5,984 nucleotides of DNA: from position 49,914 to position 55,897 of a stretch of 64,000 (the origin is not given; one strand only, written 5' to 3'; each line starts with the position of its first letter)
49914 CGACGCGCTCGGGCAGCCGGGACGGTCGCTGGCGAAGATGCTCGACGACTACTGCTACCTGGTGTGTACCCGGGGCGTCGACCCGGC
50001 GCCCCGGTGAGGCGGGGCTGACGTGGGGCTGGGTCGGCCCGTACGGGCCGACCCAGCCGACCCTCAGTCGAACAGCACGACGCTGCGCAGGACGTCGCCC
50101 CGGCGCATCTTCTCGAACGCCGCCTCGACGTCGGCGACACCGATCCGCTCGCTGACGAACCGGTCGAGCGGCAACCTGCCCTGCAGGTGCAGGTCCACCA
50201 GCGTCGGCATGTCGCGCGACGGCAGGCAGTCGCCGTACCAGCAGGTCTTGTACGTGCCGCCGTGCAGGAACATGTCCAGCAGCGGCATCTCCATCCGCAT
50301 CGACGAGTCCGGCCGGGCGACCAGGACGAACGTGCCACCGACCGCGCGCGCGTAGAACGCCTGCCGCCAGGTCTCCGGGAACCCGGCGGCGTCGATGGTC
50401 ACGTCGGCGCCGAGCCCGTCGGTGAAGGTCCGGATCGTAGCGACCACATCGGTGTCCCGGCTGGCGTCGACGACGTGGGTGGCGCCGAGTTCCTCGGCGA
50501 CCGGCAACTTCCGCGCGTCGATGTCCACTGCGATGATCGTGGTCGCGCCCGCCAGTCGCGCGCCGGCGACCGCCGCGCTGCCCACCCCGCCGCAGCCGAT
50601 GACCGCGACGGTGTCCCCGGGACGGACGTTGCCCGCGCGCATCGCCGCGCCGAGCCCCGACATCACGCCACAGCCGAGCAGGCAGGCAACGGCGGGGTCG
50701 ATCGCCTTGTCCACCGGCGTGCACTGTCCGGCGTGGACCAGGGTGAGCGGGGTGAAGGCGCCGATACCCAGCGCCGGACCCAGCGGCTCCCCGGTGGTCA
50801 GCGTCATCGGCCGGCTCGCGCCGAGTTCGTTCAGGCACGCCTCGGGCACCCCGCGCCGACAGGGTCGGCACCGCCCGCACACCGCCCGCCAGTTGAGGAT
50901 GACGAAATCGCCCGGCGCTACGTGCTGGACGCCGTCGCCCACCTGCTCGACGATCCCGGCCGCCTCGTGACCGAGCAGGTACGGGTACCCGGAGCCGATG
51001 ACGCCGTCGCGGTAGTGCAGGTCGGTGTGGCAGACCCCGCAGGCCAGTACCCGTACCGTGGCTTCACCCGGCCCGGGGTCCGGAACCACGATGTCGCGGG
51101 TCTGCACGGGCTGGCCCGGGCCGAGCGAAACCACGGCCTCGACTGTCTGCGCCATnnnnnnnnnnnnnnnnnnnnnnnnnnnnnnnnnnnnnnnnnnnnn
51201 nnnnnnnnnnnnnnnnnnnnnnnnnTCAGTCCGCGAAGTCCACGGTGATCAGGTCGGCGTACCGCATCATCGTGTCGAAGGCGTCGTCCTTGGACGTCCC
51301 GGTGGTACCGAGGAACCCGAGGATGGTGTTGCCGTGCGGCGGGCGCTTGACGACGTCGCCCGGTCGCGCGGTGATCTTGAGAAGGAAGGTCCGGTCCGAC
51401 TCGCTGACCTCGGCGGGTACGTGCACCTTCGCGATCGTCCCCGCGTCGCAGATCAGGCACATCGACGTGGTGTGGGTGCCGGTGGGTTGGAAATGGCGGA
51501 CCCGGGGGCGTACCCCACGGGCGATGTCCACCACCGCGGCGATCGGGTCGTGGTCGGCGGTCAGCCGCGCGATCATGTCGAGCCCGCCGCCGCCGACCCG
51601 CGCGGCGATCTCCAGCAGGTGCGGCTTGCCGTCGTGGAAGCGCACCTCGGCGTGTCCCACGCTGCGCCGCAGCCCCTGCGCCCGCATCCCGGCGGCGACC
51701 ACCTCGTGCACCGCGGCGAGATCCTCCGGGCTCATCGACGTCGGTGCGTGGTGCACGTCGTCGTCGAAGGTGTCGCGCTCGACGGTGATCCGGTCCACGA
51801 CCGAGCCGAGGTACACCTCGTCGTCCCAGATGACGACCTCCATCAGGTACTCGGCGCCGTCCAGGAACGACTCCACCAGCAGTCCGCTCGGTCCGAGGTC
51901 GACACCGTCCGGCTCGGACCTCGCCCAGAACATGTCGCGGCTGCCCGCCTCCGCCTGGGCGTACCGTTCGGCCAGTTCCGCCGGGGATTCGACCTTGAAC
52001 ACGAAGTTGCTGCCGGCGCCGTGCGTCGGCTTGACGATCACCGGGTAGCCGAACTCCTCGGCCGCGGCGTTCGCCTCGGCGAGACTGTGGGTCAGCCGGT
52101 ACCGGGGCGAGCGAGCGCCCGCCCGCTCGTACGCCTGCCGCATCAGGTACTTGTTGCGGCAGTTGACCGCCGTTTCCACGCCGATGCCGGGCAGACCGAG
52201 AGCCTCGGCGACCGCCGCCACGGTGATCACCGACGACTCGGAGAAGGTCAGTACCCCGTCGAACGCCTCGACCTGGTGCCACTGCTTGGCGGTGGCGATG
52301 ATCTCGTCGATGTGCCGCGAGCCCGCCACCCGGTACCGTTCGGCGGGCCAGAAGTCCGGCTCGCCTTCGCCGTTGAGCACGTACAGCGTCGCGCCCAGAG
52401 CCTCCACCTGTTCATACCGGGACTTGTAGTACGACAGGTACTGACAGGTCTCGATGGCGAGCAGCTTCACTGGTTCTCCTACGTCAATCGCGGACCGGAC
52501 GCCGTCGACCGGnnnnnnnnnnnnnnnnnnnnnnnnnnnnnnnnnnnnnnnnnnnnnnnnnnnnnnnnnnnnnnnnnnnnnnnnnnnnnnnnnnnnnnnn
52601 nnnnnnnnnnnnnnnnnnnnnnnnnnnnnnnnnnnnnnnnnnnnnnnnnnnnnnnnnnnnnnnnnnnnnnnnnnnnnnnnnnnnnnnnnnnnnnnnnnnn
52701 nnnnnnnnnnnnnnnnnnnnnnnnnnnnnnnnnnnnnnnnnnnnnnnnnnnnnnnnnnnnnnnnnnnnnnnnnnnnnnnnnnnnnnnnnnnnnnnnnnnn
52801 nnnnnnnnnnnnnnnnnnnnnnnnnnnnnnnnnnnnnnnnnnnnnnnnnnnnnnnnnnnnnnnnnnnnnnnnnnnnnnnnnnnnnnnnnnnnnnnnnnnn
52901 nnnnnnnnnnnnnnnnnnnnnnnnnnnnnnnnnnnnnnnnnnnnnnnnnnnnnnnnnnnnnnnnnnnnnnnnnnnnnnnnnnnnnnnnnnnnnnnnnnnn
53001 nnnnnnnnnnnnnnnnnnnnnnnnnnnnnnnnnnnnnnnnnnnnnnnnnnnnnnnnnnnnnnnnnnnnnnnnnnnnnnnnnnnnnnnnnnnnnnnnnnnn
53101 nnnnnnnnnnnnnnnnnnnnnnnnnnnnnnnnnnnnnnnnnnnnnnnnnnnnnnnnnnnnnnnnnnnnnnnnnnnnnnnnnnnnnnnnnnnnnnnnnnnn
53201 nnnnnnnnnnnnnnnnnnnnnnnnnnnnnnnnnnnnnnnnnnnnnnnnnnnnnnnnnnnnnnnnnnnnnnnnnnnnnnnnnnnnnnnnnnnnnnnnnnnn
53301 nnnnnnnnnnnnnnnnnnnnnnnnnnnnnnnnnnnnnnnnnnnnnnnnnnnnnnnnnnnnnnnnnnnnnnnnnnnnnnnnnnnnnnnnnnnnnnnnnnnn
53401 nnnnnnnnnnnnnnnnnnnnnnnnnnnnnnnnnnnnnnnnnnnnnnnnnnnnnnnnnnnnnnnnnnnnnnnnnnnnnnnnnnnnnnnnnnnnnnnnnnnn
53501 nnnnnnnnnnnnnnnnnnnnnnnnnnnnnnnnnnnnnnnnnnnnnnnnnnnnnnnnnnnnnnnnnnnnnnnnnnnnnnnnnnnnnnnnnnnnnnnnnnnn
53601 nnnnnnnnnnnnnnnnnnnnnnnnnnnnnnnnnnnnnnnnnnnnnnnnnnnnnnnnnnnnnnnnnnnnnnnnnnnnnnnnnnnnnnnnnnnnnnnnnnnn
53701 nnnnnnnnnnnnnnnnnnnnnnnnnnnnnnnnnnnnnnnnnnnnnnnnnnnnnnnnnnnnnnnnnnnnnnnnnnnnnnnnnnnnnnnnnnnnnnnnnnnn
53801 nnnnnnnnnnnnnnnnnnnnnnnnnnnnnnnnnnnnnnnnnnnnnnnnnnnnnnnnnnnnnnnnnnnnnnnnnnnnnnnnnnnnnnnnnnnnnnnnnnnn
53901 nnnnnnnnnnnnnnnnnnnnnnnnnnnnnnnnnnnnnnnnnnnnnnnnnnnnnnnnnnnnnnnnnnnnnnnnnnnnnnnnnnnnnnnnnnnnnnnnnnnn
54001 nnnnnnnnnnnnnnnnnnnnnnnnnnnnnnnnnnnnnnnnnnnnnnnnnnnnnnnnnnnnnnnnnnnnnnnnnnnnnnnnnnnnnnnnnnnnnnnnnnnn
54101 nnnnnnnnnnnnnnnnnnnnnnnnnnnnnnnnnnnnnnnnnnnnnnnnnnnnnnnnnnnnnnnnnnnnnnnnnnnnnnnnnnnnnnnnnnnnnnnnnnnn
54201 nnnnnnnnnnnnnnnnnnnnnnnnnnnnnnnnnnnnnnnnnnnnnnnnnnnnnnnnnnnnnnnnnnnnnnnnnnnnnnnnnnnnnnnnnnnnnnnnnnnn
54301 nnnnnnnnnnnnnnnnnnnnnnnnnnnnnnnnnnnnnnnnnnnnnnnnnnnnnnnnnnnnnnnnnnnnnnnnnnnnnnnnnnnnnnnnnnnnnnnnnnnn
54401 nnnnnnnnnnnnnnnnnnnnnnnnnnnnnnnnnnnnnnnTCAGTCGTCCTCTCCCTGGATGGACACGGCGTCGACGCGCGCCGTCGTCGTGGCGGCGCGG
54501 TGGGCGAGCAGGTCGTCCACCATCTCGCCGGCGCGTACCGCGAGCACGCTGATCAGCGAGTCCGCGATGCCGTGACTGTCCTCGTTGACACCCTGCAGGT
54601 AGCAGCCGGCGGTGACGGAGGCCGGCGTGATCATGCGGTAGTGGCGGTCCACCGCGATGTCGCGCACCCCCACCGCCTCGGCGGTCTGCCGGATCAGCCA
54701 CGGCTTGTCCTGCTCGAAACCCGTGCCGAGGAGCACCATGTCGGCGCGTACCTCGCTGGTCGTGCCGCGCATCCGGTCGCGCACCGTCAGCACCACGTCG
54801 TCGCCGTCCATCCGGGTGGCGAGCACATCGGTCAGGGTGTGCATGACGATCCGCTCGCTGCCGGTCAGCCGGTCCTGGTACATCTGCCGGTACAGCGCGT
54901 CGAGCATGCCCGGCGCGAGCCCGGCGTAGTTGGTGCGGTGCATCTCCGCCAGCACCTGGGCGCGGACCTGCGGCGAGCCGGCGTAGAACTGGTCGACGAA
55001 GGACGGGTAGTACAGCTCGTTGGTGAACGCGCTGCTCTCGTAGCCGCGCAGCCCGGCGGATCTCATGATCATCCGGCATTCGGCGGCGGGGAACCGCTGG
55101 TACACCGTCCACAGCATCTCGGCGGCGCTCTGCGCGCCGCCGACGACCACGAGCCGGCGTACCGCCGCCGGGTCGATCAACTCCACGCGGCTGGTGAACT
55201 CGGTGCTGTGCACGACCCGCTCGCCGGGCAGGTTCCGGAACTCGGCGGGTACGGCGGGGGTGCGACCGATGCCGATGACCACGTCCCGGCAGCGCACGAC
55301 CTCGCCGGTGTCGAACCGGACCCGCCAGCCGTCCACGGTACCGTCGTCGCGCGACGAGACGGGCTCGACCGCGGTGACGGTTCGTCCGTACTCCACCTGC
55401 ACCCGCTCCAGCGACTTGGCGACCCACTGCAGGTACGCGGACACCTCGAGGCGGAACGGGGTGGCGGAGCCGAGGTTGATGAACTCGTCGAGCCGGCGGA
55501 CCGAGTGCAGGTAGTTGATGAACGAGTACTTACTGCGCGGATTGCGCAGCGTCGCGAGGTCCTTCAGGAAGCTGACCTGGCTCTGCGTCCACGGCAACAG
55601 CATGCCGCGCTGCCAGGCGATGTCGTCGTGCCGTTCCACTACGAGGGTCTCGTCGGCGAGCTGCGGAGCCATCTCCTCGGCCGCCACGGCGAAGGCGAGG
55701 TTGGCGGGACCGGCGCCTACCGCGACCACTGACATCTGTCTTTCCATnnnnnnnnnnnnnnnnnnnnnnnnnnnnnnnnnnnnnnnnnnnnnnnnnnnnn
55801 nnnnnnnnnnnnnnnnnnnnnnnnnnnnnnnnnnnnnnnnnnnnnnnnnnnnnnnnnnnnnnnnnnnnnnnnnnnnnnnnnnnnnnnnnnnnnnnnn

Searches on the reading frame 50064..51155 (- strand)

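Call 29: search_protein_families(library=pfam, proteins=[window:50064-51155:-], max_evalue=0.001)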
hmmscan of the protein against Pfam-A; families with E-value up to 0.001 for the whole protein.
window:50064-51155:- (363 aa): 4 families
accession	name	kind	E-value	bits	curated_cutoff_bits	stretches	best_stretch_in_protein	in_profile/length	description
PF00107.32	ADH_zinc_N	-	1.4e-28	99.8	31.8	1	190-322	1-126/129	Zinc-binding dehydrogenase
PF08240.17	ADH_N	-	8.4e-25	87.5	23.5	1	28-149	1-103/104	Alcohol dehydrogenase GroES-like domain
PF13602.12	ADH_zinc_N_2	-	2.1e-07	32.4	27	1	223-355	1-128/134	Zinc-binding dehydrogenase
PF16912.11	Glu_dehyd_C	-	0.00082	19.3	34.9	0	181-285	32-135/211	Glucose dehydrogenase C-terminus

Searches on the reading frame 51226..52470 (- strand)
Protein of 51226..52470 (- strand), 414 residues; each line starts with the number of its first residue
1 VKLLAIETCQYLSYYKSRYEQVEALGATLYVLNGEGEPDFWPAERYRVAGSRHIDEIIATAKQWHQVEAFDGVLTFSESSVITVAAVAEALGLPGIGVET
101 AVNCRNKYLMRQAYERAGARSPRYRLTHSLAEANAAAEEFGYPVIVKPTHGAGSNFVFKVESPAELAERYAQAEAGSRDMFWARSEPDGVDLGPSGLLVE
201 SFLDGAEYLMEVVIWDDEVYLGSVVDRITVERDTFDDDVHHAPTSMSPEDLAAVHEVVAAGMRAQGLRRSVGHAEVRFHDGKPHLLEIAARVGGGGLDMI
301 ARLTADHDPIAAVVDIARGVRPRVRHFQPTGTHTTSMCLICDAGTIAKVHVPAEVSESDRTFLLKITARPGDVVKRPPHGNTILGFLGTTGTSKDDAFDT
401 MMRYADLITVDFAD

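Call 29: search_protein_families(library=pfam, proteins=[window:51226-52470:-], max_evalue=0.001)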
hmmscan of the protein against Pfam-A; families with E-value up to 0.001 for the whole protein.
window:51226-52470:- (414 aa): 6 families
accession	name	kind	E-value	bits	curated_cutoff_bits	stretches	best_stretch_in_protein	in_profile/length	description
PF13535.11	ATP-grasp_4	-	1.9e-17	63.8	27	1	141-294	2-155/160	ATP-grasp domain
PF18603.7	LAL_C2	-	3.6e-10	40.4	29.4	1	339-411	4-76/78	L-amino acid ligase C-terminal domain 2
PF18130.6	ATPgrasp_N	-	1e-09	39.2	27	1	19-95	1-81/81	ATP-grasp N-terminal domain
PF02786.22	CPSase_L_D2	-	7.6e-06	26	19.8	1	125-208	20-94/211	Carbamoyl-phosphate synthase L chain, ATP binding domain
PF02655.19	ATP-grasp_3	-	2.6e-05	24.8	23.2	1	104-294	1-159/160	ATP-grasp domain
PF07478.18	Dala_Dala_lig_C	-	0.00014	21.8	24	0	133-173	28-68/204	D-ala D-ala ligase C-terminus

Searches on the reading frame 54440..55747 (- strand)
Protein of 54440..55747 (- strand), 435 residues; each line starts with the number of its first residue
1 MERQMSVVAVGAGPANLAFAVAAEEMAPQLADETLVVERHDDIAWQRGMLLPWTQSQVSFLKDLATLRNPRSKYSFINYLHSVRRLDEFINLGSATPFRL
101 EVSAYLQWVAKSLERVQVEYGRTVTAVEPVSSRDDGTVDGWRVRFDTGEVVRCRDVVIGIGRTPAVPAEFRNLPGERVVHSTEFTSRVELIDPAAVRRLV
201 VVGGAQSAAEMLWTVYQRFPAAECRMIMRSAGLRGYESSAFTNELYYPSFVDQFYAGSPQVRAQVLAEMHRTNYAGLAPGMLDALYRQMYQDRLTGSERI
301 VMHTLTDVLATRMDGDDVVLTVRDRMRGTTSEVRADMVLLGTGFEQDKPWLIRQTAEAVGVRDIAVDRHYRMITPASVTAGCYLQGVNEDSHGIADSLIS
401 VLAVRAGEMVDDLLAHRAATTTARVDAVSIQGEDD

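Call 29: search_protein_families(library=pfam, proteins=[window:54440-55747:-], max_evalue=0.001)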
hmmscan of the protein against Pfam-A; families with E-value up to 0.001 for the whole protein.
window:54440-55747:- (435 aa): 4 families
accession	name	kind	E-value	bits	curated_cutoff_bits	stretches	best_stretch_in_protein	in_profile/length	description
PF13434.12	Lys_Orn_oxgnase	-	1.9e-87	294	21.3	1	6-345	4-338/339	L-lysine 6-monooxygenase/L-ornithine 5-monooxygenase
PF07992.20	Pyr_redox_2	-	1.8e-12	47.8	26.1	1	6-213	2-159/291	Pyridine nucleotide-disulphide oxidoreductase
PF13738.12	Pyr_redox_3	-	1.4e-08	34.8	30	1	9-232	2-198/305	Pyridine nucleotide-disulphide oxidoreductase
PF13454.12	NAD_binding_9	-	0.00044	20.7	21.8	0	10-162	3-154/155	FAD-NAD(P)-binding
